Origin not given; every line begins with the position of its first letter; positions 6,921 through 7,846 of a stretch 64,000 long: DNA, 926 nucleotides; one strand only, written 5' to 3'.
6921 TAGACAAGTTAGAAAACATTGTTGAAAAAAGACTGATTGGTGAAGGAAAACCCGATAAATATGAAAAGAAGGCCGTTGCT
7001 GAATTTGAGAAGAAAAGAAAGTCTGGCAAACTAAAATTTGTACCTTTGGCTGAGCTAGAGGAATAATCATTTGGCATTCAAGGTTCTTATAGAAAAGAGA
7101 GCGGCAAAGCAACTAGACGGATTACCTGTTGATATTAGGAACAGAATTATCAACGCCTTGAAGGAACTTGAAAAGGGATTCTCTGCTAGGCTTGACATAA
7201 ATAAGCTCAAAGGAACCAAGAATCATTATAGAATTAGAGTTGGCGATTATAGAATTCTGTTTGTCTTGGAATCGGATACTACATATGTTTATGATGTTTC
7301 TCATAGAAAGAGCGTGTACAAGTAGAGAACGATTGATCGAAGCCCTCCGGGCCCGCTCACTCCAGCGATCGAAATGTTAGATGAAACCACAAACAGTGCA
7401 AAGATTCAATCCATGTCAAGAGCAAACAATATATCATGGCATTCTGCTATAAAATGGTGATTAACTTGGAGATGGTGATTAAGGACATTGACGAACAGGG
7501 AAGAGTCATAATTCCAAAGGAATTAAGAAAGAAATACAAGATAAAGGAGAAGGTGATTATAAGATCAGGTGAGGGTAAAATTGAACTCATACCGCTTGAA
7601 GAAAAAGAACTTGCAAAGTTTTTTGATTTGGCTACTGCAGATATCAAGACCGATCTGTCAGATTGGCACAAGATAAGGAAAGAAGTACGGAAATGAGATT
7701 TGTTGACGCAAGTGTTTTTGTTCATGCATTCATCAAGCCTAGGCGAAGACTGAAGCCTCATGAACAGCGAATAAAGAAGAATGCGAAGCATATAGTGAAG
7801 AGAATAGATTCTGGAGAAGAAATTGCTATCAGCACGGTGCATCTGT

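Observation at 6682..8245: Two promoter-bearing toxin-antitoxin cassettes, each precisely bracketed by perfect 22-nt copies of the tRNA-Arg 3' end, with no integrase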

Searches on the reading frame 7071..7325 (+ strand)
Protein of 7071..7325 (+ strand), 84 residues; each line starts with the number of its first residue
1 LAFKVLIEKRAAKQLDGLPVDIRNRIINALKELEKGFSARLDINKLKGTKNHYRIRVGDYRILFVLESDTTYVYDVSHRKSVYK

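Call 7: search_protein_families(library=pfam, proteins=[window:7071-7325:+], max_evalue=0.01)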
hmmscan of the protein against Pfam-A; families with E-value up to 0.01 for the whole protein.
window:7071-7325:+ (84 aa): 3 families
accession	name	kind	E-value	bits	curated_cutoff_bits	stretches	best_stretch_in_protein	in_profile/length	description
PF05016.21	ParE_toxin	-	1.3e-08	35.8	23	1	5-83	1-89/89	ParE toxin of type II toxin-antitoxin system, parDE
PF05973.20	Gp49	-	0.0014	19.1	23.9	1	14-72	2-64/90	Phage derived protein Gp49-like (DUF891)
PF24732.2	ParE_like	-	0.0047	17.3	24.4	1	23-74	4-57/67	ParE-like toxin domain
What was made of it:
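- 6801..7335 (+): Cassette 1 (535 bp, GC 0.364): archaeal promoter-like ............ (6824-6835), 68-aa putative antitoxin (6860-7066) and RelE-family toxin (7071-7325). Pfam ParE_toxin 1.3e-8 (call 7).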

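Call 50: find_homologous_proteins(query=window:7071-7325:+, max_evalue=1e-8)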
Query window:7071-7325:+ (84 aa): 54 proteins with E <= 1e-8 among 65 candidates.
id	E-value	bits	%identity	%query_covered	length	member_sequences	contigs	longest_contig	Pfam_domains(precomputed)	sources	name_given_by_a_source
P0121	5.5e-47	174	100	100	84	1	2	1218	PF05016.22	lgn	-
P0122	1.8e-37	144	83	100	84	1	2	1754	PF05016.22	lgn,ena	-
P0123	3.6e-37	143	82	100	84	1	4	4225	PF05016.22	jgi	-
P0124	1.6e-36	141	80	100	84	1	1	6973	PF05016.22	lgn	-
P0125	3.3e-36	140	77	100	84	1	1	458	PF05016.22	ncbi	-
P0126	1.2e-35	138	77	100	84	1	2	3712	PF05016.22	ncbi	-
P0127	4.5e-35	137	79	100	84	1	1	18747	PF05016.22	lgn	-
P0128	1.1e-34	135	77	100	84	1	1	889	PF05016.22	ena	-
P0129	1.5e-34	135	76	100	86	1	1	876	PF05016.22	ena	-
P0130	3.5e-34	134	75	100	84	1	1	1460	PF05016.22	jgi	-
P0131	3.8e-34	134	75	100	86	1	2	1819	PF05016.22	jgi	-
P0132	5.9e-34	133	80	100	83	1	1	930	PF05016.22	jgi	jgi:mRNA interferase RelE/StbE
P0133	5.9e-34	133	74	100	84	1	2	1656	PF05016.22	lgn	-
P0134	2.6e-33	131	72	99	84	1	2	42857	PF05016.22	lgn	-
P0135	3.4e-33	131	79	95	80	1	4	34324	PF05016.22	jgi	jgi:mRNA interferase RelE/StbE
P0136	4.2e-33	130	77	99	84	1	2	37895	-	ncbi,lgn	-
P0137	5.6e-33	130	78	95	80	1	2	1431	PF05016.22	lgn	-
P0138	5.8e-33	130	76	100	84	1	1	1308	PF05016.22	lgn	-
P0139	2.4e-32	128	73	100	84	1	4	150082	PF05016.22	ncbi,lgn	-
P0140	4.3e-32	127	78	95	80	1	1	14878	PF05016.22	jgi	jgi:mRNA interferase RelE/StbE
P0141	3.4e-31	124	68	100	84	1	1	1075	PF05016.22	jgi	jgi:mRNA interferase RelE/StbE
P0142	4.5e-31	124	71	98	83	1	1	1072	PF05016.22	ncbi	-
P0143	7.3e-31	123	68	100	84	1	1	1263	PF05016.22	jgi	-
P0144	1.0e-30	123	73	100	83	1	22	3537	PF05016.22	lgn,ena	-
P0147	2.8e-30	121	71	100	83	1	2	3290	PF05016.22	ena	-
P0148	5.5e-30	120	71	100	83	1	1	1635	PF05016.22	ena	-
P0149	5.8e-30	120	71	100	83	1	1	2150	PF05016.22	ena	-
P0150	1.5e-29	119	70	98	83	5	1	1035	PF05016.22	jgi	-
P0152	1.0e-28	116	65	100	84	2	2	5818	PF05016.22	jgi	jgi:mRNA interferase RelE/StbE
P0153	2.3e-28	115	68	100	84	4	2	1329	PF05016.22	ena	-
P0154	1.4e-27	113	64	100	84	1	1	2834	PF05016.22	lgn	-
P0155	1.6e-27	113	67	100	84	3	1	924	PF05016.22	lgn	-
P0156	6.2e-27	111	69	99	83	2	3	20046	PF05016.22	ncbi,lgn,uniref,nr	ncbi:type II toxin-antitoxin system RelE/ParE family toxin [Nitrososphaera sp.]|uniref:type II toxin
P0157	9.6e-27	110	65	100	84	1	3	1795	PF05016.22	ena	-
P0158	1.1e-26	110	69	99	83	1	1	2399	PF05016.22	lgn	-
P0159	1.8e-26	109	68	100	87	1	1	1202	PF05016.22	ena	-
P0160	1.9e-26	109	65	98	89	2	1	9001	PF05016.22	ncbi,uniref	ncbi:type II toxin-antitoxin system RelE/ParE family toxin [Nitrososphaera sp.]|uniref:type II toxin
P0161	3.7e-26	108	62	100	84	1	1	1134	PF05016.22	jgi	jgi:mRNA interferase RelE/StbE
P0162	6.6e-26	107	62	100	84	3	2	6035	PF05016.22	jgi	-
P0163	7.9e-26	107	65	96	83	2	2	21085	PF05016.22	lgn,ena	-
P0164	1.7e-25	106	63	99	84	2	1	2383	PF05016.22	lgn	-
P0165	1.9e-25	106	64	100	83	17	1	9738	PF05016.22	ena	-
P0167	1.5e-24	103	78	75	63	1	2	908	PF05016.22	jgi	-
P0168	8.8e-24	101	77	74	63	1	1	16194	PF05016.22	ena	-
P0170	1.3e-23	100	81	70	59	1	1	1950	PF05016.22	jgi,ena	-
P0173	2.7e-15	74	65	74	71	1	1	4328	PF05016.22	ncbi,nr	ncbi:MAG: type II toxin-antitoxin system RelE/ParE family toxin, partial [Thaumarchaeota archaeon]|n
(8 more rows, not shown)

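Call 51: find_encoding_contigs(protein=P0121, flank=10000, max_places=10)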
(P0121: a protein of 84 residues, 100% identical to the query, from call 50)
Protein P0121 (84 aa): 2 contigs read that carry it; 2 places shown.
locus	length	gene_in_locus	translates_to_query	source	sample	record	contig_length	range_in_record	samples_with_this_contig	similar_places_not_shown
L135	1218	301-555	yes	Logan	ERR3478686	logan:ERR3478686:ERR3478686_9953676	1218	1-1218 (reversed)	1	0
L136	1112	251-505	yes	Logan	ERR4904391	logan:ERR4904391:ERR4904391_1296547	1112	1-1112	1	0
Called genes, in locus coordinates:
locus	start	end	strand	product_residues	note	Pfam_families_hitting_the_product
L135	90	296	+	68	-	-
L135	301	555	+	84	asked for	PF05016:ParE_toxin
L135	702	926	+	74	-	PF02381:MraZ (weak), PF04014:MazE_antitoxin (weak)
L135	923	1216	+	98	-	?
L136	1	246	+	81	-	?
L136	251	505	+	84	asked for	PF05016:ParE_toxin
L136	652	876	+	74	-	PF02381:MraZ (weak), PF04014:MazE_antitoxin (weak)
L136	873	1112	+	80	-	?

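Call 52: find_encoding_contigs(protein=P0136, flank=10000, max_places=6)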
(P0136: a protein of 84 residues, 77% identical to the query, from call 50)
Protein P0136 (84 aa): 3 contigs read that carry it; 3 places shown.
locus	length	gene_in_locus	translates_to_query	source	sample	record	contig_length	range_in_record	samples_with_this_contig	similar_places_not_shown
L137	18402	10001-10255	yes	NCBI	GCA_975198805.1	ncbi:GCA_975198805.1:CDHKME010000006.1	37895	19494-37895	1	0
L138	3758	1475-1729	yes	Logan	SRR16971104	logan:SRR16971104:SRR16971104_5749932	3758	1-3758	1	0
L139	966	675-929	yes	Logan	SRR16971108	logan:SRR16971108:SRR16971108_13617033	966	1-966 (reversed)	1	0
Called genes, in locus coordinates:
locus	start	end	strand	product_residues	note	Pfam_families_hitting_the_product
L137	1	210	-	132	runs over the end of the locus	PF01050:MannoseP_isomer (weak), PF02311:AraC_binding, PF07883:Cupin_2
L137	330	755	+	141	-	PF02996:Prefoldin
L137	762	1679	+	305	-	PF02881:SRP54_N, PF13604:AAA_30 (weak), PF00448:SRP54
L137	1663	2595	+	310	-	PF02729:OTCace_N, PF00185:OTCace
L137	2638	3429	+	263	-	PF00861:Ribosomal_L18p (weak), PF17144:Ribosomal_L5e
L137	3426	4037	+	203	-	PF00333:Ribosomal_S5, PF03719:Ribosomal_S5_C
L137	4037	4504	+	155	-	PF00327:Ribosomal_L30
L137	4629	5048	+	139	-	PF00828:Ribosomal_L27A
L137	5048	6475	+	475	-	PF10559:Plug_translocon, PF00344:SecY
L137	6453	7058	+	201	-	PF13207:AAA_17, PF13238:AAA_18 (weak)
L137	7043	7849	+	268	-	PF01956:EMC3_TMCO1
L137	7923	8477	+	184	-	PF02224:Cytidylate_kin (faint), PF13189:Cytidylate_kin2, PF13238:AAA_18, PF13207:AAA_17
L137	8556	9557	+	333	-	PF08068:DKCLD, PF01509:TruB_N, PF21238:Pus10_C, PF16198:TruB_C_2, PF01472:PUA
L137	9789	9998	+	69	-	-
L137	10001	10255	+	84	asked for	-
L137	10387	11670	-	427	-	PF07995:GSDH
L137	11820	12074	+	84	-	-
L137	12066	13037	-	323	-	PF00389:2-Hacid_dh, PF02826:2-Hacid_dh_C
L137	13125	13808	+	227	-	PF00493:MCM (faint), PF07728:AAA_5 (faint), PF00004:AAA (weak)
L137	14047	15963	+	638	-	PF01558:POR, PF01855:POR_N, PF02780:Transketolase_C, PF17147:PFOR_II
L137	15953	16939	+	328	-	PF02775:TPP_enzyme_C, PF12367:PFO_beta_C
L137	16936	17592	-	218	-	PF00215:OMPdecase, PF00290:Trp_syntA (faint), PF04131:NanE (weak), PF00977:His_biosynth (weak), PF02581:TMP-TENI (weak)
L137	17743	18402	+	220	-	?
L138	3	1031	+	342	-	?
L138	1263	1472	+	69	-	-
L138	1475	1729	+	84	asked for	-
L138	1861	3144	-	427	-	PF07995:GSDH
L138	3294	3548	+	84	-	-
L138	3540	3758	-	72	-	?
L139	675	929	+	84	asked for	-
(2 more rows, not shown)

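Call 56: find_related_loci(query=window:7071-7325:+, collection=viral_contigs, flank=10000)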
Query window:7071-7325:+ (84 aa) in viral_contigs; peptide patterns used: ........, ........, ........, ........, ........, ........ (x = any residue, [..] = any of these).
71 stretches matched a pattern; 5 encode a relative of the query (tblastn E <= 1e-3); 5 distinct loci.
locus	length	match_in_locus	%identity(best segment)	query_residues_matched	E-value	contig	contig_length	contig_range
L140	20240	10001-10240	42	1-80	1e-11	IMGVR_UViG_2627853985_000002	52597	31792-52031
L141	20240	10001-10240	44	1-80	1e-11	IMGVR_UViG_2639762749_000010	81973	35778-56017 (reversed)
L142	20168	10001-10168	48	9-64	1e-9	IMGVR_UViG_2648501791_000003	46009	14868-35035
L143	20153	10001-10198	43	9-73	3e-9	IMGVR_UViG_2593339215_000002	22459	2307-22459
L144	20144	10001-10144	42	37-84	8e-7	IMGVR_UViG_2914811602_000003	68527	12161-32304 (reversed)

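Call 58: find_encoding_contigs(protein=P0139, flank=6000, max_places=6)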
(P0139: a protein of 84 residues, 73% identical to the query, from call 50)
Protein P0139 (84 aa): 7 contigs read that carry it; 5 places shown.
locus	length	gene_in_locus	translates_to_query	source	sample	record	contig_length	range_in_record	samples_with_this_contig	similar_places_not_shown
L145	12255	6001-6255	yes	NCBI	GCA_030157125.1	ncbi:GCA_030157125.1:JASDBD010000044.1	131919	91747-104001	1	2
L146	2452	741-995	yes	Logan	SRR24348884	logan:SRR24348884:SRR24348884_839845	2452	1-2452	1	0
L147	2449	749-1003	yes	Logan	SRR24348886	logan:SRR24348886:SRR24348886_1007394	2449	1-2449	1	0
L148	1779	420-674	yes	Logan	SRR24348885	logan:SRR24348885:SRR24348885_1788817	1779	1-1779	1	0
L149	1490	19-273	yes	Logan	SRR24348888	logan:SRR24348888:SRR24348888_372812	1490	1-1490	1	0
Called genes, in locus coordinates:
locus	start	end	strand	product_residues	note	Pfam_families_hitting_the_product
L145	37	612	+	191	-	-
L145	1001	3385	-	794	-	PF07944:Beta-AFase-like_GH127_cat (faint), PF03663:Glyco_hydro_76 (faint)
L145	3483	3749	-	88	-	-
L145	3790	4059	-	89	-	PF08734:GYD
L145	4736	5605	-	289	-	PF01904:DUF72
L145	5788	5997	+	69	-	-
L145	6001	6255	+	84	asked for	PF05016:ParE_toxin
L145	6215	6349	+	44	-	-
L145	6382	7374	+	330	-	PF02073:Peptidase_M29, PF26233:NicX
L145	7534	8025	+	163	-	PF13183:Fer4_8 (faint), PF12838:Fer4_7 (faint), PF13187:Fer4_9 (faint), PF14697:Fer4_21 (faint), PF00037:Fer4 (faint), PF12837:Fer4_6 (faint), PF13237:Fer4_10 (weak), PF13484:Fer4_16 (faint)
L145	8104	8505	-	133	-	-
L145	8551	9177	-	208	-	-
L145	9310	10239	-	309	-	-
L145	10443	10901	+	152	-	-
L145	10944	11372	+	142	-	PF01641:SelR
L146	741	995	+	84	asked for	PF05016:ParE_toxin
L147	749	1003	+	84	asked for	PF05016:ParE_toxin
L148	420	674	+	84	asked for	PF05016:ParE_toxin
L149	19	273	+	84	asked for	PF05016:ParE_toxin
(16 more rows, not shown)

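Call 59: find_encoding_contigs(protein=P0135, flank=6000, max_places=6)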
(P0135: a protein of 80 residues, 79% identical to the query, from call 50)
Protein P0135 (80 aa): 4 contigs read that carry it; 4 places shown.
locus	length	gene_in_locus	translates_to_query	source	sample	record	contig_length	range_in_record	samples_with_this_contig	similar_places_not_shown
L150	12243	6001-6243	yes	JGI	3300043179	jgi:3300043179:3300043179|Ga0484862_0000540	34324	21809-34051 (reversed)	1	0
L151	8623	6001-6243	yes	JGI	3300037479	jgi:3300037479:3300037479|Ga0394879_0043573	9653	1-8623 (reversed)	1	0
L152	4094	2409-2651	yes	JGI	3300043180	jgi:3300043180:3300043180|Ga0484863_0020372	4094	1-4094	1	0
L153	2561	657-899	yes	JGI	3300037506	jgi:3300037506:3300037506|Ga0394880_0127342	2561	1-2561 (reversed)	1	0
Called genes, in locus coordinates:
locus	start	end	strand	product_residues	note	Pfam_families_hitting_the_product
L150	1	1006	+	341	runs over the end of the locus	PF00586:AIRS, PF02769:AIRS_C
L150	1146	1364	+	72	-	-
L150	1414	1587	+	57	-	-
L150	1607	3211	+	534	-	PF23613:ELP3_N, PF04055:Radical_SAM, PF16199:Radical_SAM_C, PF00583:Acetyltransf_1 (faint)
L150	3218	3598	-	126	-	-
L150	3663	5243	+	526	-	PF01921:tRNA-synt_1f, PF19269:Anticodon_2 (faint)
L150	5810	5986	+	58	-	-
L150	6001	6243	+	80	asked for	PF05016:ParE_toxin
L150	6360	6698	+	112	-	-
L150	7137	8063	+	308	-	PF00590:TP_methylase, PF04010:DUF357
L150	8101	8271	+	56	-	-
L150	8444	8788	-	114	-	PF01521:Fe-S_biosyn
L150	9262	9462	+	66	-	-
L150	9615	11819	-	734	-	PF25483:DUF7906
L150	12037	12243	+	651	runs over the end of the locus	PF11611:DUF4352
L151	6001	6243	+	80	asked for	PF05016:ParE_toxin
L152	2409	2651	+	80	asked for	PF05016:ParE_toxin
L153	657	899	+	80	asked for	PF05016:ParE_toxin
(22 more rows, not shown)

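Call 69: search_protein_families(library=ncbifam, proteins=[L150:6360-6698:+], max_evalue=0.01)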
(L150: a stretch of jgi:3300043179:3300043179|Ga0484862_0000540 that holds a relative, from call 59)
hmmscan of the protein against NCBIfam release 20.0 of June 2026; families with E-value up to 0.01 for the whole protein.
L150:6360-6698:+ (112 aa): 2 families
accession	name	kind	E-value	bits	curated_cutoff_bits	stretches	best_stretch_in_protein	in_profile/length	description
NF058555.1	TransRegCdrSHalo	equivalog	9.5e-05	22.3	100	1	5-45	4-44/61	transcriptional regulator CdrS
TIGR02606.1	antidote_CC2985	hypoth_equivalog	0.0011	18.9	46.2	1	9-38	6-35/70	type II toxin-antitoxin system ParD family antitoxin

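Call 80: search_solved_structures(query=window:7071-7325:+, max_evalue=0.01)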
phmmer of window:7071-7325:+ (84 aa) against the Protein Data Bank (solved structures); distinct sequences matched with E-value up to 0.01: 4.
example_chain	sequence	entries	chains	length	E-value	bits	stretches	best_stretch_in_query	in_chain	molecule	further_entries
3bpq_B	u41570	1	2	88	1.5e-11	47.5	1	4-83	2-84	Toxin RelE3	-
1wmi_A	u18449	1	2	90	0.0002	24.9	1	1-66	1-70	hypothetical protein PHS013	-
2khe_A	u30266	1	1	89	0.00035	24.1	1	1-84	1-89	Toxin-like protein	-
4v7k_Ay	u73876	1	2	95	0.0096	19.5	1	2-78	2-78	Toxin relE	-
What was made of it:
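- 6801..7335 (+): PDB RelE3 1.5e-11 (call 80).
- On RelBE type II toxin-antitoxin: The toxin matches PF05016 at 1.3e-8 and RelE3 (3bpq_B) at 1.5e-11 (calls 7, 80).
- Closest known: Type II toxin-antitoxin families RelBE. Same: RelE fold family by Pfam and PDB sequence match (calls 7, 80).
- Checked: It holds a 68-aa ORF and an 84-aa RelE/ParE-family toxin (Pfam PF05016, 1.3e-8, call 7; M. jannaschii RelE3 3bpq_B, 1.5e-11, call 80).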

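Call 82: find_encoding_contigs(protein=P0127, flank=5000, max_places=6)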
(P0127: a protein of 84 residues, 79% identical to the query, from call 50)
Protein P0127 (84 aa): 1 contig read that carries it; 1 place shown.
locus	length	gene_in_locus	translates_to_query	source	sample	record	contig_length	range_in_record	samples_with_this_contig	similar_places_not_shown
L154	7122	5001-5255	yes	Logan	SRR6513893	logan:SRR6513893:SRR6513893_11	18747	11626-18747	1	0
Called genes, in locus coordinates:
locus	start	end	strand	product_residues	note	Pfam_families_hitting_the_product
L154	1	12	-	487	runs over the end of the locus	-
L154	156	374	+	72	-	-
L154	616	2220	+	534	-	PF23613:ELP3_N, PF04055:Radical_SAM, PF16199:Radical_SAM_C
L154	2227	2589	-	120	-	-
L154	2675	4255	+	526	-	PF01921:tRNA-synt_1f, PF19269:Anticodon_2 (faint)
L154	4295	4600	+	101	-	-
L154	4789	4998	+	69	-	-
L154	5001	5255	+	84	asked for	PF05016:ParE_toxin (weak)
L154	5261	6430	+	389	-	PF00590:TP_methylase, PF04010:DUF357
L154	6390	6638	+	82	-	-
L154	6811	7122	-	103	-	?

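Call 99: search_protein_families(library=pfam, proteins=[L137:9789-9998:+, L150:6360-6698:+], max_evalue=1)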
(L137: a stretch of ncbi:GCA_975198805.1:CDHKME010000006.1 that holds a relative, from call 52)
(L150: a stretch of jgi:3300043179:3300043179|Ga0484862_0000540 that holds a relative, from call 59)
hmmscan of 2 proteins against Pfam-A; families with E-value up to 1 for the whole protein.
L137:9789-9998:+ (69 aa): 4 families
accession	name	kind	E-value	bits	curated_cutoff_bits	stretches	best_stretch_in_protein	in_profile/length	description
PF13747.11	DUF4164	-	0.03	15.2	27.2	1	11-46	6-41/89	Domain of unknown function (DUF4164)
PF13892.11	DBINO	-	0.054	14.3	31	1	8-61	64-115/134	DNA-binding domain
PF03361.19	Herpes_IE2_3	-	0.2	12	25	1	9-59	37-89/162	Herpes virus intermediate/early protein 2/3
PF10199.14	Adaptin_binding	-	0.8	11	32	1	7-32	65-89/98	Alpha and gamma adaptin binding protein p34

L150:6360-6698:+ (112 aa): 5 families
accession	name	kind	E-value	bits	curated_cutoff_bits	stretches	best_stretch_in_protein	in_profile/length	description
PF17723.7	RHH_8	-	3e-05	24.5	25.4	1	4-47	5-48/119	Ribbon-Helix-Helix transcriptional regulator family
PF13338.12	AbiEi_4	-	0.023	15.2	25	0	58-98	2-37/49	Transcriptional regulator, AbiEi antitoxin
PF22533.2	WIV_dom_3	-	0.051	14.1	27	1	15-58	7-49/85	Protein P1-like, WIV domain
PF01402.27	RHH_1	-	0.053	13.9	20.5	1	5-39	2-35/39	Ribbon-helix-helix protein, copG family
PF17029.10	DUF5100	-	0.18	12.1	27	1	9-58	59-108/125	Domain of unknown function (DUF5100)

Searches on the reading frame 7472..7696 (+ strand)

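Call 7: search_protein_families(library=pfam, proteins=[window:7472-7696:+], max_evalue=0.01)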
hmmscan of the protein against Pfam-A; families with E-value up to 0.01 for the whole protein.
window:7472-7696:+ (74 aa): 2 families
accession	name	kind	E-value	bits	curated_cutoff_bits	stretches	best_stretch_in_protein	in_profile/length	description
PF02381.23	MraZ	-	4.1e-07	30.3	23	1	5-44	9-48/72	MraZ protein, putative antitoxin-like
PF04014.23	MazE_antitoxin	-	3.4e-06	27.3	24.7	1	7-43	5-44/48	Antidote-toxin recognition MazE, bacterial antitoxin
